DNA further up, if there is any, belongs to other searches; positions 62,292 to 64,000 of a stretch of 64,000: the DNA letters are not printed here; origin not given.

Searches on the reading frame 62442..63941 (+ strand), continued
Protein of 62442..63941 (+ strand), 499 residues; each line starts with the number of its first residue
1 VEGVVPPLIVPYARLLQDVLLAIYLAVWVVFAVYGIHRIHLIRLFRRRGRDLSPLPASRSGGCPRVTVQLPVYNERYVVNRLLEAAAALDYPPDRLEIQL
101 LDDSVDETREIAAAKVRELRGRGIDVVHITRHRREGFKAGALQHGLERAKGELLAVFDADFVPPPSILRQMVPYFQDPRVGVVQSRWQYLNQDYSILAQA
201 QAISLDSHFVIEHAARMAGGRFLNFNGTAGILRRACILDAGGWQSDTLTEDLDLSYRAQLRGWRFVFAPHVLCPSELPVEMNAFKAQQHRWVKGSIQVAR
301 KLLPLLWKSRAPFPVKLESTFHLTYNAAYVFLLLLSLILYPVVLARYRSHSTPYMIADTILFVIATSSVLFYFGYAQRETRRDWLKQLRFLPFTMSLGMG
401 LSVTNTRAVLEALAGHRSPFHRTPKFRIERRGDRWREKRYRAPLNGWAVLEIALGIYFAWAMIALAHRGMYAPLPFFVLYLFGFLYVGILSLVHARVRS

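Call 53: find_encoding_contigs(protein=P0262, flank=8000, max_places=1)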
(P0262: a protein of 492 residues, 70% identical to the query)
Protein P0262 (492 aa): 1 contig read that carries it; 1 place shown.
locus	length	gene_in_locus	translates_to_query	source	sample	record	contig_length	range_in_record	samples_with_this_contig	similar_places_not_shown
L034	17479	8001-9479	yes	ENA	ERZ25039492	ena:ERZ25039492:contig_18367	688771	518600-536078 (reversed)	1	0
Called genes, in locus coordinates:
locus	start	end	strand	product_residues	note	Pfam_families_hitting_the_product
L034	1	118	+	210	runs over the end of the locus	-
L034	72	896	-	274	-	PF00072:Response_reg, PF00512:HisKA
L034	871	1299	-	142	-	PF00072:Response_reg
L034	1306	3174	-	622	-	PF00989:PAS (weak), PF08448:PAS_4, PF13426:PAS_9, PF00512:HisKA, PF02518:HATPase_c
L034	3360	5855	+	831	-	-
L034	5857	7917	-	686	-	PF00723:Glyco_hydro_15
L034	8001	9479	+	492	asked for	PF13506:Glyco_transf_21, PF00535:Glycos_transf_2, PF13641:Glyco_tranf_2_3, PF13632:Glyco_trans_2_3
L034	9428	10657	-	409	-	PF26314:MptA_B_family, PF09594:GT87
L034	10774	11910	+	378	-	PF00158:Sigma54_activat, PF14532:Sigma54_activ_2, PF01078:Mg_chelatase (faint), PF00004:AAA (weak), PF07728:AAA_5 (weak), PF25601:AAA_lid_14, PF02954:HTH_8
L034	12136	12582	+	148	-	PF00011:HSP20, PF17886:ArsA_HSP20 (weak)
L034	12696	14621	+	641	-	PF00012:HSP70, PF06723:MreB_Mbl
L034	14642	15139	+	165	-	PF01625:PMSR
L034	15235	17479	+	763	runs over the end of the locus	PF00069:Pkinase, PF01636:APH (faint), PF07714:PK_Tyr_Ser-Thr, PF03109:ABC1, PF07719:TPR_2 (faint), PF13414:TPR_11 (faint), PF14559:TPR_19 (faint), PF13428:TPR_14 (faint), +7 more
